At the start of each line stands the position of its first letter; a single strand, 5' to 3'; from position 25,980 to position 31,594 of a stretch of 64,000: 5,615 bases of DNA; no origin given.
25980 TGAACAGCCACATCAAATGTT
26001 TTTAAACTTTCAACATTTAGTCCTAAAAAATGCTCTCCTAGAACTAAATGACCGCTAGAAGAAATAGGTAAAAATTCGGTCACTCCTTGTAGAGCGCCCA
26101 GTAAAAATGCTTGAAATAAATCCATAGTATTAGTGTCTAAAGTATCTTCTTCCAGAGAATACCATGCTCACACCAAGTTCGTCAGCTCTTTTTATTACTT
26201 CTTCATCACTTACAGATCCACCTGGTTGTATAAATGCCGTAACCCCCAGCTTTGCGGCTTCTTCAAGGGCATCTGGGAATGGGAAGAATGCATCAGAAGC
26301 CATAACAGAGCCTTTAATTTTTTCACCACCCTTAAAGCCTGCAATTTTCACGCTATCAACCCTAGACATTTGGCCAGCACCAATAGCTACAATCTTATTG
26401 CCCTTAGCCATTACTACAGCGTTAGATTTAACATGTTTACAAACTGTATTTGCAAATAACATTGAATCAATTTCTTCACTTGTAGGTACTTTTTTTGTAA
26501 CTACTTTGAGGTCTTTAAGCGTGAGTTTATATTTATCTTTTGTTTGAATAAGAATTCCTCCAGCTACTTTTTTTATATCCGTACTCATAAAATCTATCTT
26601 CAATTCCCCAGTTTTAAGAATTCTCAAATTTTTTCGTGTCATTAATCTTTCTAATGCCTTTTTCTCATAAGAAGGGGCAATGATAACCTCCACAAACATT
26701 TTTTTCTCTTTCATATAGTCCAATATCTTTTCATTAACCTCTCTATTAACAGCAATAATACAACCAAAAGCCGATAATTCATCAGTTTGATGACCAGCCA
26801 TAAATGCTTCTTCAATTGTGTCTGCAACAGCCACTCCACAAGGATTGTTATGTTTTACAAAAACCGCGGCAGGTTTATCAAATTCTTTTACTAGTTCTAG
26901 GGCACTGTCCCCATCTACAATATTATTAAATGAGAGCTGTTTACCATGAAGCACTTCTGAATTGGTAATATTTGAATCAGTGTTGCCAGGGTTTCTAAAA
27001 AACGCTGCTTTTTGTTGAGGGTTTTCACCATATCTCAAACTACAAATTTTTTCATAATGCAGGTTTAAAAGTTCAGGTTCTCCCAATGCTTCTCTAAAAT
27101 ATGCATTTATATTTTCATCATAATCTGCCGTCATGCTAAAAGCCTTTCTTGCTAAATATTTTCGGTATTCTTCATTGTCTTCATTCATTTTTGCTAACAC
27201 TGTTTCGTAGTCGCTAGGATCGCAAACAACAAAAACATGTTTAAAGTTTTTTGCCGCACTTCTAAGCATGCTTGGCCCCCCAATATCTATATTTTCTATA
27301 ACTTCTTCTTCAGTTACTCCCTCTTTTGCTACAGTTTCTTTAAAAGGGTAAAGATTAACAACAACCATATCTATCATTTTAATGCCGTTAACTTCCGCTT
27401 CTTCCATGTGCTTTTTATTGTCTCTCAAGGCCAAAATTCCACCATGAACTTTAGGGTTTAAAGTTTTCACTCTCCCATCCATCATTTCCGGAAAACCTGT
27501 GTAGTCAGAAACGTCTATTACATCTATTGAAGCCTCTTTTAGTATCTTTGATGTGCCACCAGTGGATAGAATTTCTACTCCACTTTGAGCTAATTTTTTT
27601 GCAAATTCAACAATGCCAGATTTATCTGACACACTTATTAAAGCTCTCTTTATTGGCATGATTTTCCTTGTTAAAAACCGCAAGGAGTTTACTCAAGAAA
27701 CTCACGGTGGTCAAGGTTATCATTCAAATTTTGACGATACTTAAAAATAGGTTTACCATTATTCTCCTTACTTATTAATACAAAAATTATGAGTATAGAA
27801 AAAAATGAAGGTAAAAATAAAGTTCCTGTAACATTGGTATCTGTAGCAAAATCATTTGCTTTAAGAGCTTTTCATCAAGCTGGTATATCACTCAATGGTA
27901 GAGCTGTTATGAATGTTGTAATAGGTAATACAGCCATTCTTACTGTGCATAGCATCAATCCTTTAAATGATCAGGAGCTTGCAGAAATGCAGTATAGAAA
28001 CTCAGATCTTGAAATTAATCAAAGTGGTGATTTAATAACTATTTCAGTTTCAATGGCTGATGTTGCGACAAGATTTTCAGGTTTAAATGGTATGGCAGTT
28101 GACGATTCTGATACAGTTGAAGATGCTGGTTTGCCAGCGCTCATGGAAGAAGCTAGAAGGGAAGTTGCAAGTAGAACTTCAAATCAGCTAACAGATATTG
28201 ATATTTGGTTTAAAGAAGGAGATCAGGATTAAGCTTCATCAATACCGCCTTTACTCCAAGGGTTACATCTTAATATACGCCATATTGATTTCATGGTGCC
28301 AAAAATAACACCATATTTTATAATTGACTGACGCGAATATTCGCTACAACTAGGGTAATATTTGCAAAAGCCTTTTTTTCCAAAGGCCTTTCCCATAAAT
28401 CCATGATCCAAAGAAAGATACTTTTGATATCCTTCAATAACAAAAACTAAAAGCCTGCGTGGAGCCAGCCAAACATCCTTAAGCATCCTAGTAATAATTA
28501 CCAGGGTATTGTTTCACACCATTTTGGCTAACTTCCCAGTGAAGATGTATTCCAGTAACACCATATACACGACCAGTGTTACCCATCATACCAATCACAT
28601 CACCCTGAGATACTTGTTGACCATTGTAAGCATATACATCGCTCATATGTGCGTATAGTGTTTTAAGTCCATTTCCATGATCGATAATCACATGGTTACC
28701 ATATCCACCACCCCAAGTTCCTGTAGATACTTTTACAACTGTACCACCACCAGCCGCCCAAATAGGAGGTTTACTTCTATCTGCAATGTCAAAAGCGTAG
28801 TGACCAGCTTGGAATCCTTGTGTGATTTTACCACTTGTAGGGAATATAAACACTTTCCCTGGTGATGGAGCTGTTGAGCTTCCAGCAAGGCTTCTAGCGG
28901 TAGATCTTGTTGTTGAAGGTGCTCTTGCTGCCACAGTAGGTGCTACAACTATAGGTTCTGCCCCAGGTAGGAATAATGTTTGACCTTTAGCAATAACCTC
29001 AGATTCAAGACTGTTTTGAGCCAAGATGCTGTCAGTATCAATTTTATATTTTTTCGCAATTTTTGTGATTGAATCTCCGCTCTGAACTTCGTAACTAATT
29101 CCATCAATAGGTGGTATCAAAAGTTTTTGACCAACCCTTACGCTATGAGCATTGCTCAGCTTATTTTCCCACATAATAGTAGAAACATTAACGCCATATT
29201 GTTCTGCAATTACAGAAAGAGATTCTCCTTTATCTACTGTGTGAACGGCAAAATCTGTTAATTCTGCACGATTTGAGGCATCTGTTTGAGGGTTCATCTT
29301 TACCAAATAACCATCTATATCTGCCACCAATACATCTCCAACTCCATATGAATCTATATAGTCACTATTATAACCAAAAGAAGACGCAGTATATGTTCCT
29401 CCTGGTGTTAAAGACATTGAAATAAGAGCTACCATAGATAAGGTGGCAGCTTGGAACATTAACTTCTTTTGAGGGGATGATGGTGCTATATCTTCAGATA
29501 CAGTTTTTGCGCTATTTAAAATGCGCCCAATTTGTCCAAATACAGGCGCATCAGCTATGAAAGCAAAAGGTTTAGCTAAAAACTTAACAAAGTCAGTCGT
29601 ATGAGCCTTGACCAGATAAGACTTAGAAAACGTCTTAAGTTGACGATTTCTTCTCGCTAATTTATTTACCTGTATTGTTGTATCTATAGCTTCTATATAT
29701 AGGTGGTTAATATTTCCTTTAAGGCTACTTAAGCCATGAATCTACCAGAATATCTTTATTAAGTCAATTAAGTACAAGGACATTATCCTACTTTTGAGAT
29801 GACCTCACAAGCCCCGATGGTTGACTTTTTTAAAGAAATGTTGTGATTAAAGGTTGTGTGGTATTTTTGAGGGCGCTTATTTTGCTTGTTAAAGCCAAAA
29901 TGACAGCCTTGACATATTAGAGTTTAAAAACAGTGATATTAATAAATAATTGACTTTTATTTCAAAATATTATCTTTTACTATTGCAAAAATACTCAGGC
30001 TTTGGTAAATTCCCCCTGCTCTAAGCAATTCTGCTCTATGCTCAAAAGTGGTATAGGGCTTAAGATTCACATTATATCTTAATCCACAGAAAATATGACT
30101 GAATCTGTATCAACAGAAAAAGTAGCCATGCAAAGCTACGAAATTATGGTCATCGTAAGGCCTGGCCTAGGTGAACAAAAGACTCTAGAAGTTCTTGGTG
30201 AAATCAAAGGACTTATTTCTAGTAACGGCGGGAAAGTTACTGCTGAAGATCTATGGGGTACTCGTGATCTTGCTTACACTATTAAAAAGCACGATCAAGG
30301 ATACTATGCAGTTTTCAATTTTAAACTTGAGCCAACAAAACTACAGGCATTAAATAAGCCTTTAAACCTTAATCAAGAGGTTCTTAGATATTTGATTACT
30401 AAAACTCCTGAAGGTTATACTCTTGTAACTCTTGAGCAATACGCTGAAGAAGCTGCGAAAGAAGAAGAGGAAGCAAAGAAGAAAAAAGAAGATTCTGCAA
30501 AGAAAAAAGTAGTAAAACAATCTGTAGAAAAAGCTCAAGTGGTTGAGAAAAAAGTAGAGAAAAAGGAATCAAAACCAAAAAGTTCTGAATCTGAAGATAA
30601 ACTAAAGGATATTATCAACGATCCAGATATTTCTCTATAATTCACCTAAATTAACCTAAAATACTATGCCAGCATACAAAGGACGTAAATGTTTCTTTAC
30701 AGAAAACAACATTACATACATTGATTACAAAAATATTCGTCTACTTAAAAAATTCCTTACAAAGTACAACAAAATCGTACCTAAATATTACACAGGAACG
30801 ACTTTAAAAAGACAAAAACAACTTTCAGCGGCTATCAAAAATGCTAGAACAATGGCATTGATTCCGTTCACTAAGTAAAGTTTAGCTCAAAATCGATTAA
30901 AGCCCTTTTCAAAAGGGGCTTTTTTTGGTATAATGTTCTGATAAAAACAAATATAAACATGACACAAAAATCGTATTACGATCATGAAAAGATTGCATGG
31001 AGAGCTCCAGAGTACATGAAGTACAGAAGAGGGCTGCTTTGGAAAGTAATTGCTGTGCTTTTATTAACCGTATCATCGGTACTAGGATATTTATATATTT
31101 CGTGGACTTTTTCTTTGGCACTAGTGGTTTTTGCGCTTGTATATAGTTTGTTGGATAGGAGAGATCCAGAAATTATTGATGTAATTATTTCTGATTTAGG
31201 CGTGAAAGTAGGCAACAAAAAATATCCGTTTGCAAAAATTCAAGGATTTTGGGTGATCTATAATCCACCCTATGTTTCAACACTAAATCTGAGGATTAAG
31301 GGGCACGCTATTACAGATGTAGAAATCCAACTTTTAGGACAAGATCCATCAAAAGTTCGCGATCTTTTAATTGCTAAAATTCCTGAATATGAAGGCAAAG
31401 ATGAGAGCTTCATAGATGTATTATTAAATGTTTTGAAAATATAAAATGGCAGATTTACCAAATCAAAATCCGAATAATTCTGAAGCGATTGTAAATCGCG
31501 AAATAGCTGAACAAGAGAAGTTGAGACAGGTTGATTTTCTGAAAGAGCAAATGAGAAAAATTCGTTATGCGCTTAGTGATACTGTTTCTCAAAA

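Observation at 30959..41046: About 10-kb six-gene operon of entirely unrecognisable proteins with membrane components in a core-genome context (candidate novel envelope system A)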

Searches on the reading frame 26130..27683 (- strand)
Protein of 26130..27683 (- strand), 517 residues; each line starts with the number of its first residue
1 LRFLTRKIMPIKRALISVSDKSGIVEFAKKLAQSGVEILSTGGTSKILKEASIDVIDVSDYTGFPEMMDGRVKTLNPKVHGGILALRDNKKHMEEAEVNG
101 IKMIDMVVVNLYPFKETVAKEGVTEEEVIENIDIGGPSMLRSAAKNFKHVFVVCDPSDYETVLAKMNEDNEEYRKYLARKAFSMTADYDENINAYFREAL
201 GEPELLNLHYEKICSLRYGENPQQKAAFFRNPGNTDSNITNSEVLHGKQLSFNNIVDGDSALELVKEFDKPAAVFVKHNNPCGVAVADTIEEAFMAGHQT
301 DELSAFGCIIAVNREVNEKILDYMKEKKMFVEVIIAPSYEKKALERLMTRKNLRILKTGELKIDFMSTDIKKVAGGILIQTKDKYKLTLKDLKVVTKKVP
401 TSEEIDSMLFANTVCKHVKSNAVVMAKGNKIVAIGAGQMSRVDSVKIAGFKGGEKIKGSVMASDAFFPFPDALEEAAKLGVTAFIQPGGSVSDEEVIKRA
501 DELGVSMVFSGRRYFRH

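Call 7: search_protein_families(library=pfam, proteins=[window:26130-27683:-], max_evalue=0.001)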
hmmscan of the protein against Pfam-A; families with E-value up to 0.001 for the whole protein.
window:26130-27683:- (517 aa): 2 families
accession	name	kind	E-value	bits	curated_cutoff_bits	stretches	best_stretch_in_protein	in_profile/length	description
PF01808.24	AICARFT_IMPCHas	-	1.8e-112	376.3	25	1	143-449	1-309/311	AICARFT/IMPCHase bienzyme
PF02142.27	MGS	-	4.7e-26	91.2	24.1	1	23-137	1-93/94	MGS-like domain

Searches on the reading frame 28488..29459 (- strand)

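Call 7: search_protein_families(library=pfam, proteins=[window:28488-29459:-], max_evalue=0.001)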
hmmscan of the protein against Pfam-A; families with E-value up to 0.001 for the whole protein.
window:28488-29459:- (323 aa): 4 families
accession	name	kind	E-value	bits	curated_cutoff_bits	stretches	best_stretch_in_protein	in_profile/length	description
PF01551.29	Peptidase_M23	-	8.5e-25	87.2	28.7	1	219-317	2-94/96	Peptidase family M23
PF01476.26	LysM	-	6.9e-24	84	20.9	2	73-116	1-43/43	LysM domain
PF23473.1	LysM3_LYK4_5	-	1.3e-11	44.9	29.3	1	122-156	4-38/48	LYK4/5 LysM3 domain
PF23446.1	LysM1_NFP_LYK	-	1.7e-05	26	36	0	129-165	16-54/60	NFP/LYK LysM1 domain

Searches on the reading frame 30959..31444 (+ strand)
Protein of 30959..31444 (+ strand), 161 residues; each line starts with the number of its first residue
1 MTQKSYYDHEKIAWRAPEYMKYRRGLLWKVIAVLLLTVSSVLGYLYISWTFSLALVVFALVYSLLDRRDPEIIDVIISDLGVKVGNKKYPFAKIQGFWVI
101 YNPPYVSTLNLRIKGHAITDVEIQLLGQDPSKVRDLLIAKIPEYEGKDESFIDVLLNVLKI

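Call 3: search_protein_families(library=pfam, proteins=[window:30959-31444:+], max_evalue=1)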
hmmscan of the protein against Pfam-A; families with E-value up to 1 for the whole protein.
window:30959-31444:+ (161 aa): 3 families
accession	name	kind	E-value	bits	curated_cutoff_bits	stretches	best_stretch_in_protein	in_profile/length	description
PF05101.18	VirB3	-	0.019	15.7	23.9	1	32-77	23-68/84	Type IV secretory pathway, VirB3-like protein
PF19744.4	DUF6232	-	0.05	14.5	27.4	0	22-63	36-75/117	Family of unknown function (DUF6232)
PF13632.12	Glyco_trans_2_3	-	0.29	11.4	27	1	14-61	151-197/198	Glycosyl transferase family group 2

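Call 4: search_protein_families(library=ncbifam, proteins=[window:30959-31444:+], max_evalue=1)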
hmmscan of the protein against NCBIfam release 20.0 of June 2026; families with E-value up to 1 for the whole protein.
window:30959-31444:+ (161 aa): 0 families

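Call 9: search_protein_families(library=phrogs, proteins=[window:30959-31444:+], max_evalue=0.1)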
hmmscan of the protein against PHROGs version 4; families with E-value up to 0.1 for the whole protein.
window:30959-31444:+ (161 aa): 0 families

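Call 50: search_protein_families(library=pfam, alignment_id=A6, max_evalue=0.1)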
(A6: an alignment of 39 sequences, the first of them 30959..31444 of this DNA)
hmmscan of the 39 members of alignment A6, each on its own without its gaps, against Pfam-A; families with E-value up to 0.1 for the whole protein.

A. member 1, window:30959-31444:+ (161 aa): 2 families
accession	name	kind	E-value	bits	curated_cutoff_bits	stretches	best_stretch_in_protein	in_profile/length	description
PF05101.18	VirB3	-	0.019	15.7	23.9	1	32-77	23-68/84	Type IV secretory pathway, VirB3-like protein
PF19744.4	DUF6232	-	0.05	14.5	27.4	0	22-63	36-75/117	Family of unknown function (DUF6232)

B. families by the number of members that match (of 39 scanned): 38 families (the first 25 are shown)
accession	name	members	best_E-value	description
PF19744.4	DUF6232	6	0.00038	Family of unknown function (DUF6232)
PF18923.6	DUF5673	3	0.0038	Domain of unknown function (DUF5673)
PF19537.4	DUF6061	3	0.026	Family of unknown function (DUF6061)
PF11833.13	CPP1-like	3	0.049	Protein CHAPERONE-LIKE PROTEIN OF POR1-like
PF05101.18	VirB3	2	0.0048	Type IV secretory pathway, VirB3-like protein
PF13515.12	FUSC_2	2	0.0058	Fusaric acid resistance protein-like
PF13567.11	DUF4131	2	0.0061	Domain of unknown function (DUF4131)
PF06024.17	Orf78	2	0.0079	Orf78 (ac78)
PF03773.19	ArsP_1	2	0.015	Predicted permease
PF03303.18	WTF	2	0.058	WTF protein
PF06939.16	DUF1286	2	0.061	Protein of unknown function (DUF1286)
PF13632.12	Glyco_trans_2_3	1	0.0067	Glycosyl transferase family group 2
PF20556.3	DUF6768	1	0.014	Family of unknown function (DUF6768)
PF14015.11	DUF4231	1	0.017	Protein of unknown function (DUF4231)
PF05628.17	Borrelia_P13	1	0.017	Borrelia membrane protein P13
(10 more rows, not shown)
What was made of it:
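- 30959..31444 (+): g1, 161 aa. N-terminal W-x-A-P-E motif, two adjacent TM helices (about 30-65), then a C-terminal domain of about 90 aa. Conserved at 28-48% identity and always next to g2. Pfam on 39 relatives: DUF6232 6, DUF5673 3, VirB3 2, bPH_7 1, all below cut-off (call 50)
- Closest known: Membrane-anchored bacterial PH-like / DUF6232 / DUF5673 small proteins. Same: Weak matches recur in 6, 3 and 1 of 39 relatives (call 50).
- g1 gives weak VirB3 matches in 2 of 39 relatives (call 50).
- Tried and rejected: g1 as VirB3 was rejected as unsupported (call 50).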

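Call 121: search_solved_structures(query=A6, max_evalue=1)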
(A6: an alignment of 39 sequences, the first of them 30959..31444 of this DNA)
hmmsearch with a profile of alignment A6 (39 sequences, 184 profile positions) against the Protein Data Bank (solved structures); distinct sequences matched with E-value up to 1: 6.
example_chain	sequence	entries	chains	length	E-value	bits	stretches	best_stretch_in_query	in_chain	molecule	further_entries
8gjj_B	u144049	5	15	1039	0.21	14.4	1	24-81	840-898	Efflux pump membrane transporter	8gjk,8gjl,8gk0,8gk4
5lq3_A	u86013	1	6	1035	0.26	14.1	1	23-81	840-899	CmeB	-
5t0o_A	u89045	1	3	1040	0.26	14.1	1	23-81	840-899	CmeB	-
7cz9_A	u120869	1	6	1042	0.36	13.6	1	31-81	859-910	Efflux pump membrane transporter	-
8zxs_A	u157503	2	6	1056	0.37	13.6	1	31-81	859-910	Efflux pump membrane transporter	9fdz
8rmr_G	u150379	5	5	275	0.43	13.4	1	124-178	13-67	Acidic leucine-rich nuclear phosphoprotein 32 family member A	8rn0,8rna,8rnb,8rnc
